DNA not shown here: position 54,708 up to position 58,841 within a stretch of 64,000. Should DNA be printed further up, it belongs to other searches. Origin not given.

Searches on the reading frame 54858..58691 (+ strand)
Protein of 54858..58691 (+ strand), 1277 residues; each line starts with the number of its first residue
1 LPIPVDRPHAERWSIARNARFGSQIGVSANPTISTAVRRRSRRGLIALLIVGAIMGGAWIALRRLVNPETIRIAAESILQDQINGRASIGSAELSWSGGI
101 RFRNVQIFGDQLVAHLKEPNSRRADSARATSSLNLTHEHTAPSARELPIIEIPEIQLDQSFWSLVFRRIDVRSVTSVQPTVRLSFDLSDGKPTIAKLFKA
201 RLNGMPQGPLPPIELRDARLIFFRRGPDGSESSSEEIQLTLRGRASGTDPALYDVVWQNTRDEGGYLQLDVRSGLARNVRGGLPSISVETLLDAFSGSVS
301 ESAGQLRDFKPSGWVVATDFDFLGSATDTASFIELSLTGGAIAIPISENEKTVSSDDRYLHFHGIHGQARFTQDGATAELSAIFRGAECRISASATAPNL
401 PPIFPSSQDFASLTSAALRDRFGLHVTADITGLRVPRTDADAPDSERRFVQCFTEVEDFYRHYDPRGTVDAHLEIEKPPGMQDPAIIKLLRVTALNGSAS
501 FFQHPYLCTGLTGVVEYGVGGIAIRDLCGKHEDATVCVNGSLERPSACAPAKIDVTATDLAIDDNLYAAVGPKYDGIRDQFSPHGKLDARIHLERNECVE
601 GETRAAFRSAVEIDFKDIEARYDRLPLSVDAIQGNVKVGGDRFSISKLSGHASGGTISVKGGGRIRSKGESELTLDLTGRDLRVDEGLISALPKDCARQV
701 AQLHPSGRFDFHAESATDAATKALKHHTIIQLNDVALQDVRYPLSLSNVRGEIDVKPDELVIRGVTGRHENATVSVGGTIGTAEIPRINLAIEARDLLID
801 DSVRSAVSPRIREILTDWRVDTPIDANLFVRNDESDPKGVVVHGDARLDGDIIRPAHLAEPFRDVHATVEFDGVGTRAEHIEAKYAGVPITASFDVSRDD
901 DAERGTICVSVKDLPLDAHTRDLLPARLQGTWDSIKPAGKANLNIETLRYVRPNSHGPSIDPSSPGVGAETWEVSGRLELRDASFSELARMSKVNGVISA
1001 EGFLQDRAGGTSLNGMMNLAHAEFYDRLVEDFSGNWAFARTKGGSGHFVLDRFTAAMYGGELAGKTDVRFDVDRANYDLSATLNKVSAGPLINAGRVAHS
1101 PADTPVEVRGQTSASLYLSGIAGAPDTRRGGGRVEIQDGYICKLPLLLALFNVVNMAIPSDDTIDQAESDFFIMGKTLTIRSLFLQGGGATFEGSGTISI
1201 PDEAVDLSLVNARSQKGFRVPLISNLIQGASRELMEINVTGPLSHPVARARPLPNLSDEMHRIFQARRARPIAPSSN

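Call 48: search_protein_families(library=pfam, proteins=[window:54858-58691:+], max_evalue=0.00001)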
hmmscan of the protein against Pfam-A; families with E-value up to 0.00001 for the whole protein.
window:54858-58691:+ (1277 aa): 1 family
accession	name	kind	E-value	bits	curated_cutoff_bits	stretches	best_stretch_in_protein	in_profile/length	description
PF13116.12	YhdP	-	2.5e-08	32.8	46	0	803-932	619-748/1224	YhdP protein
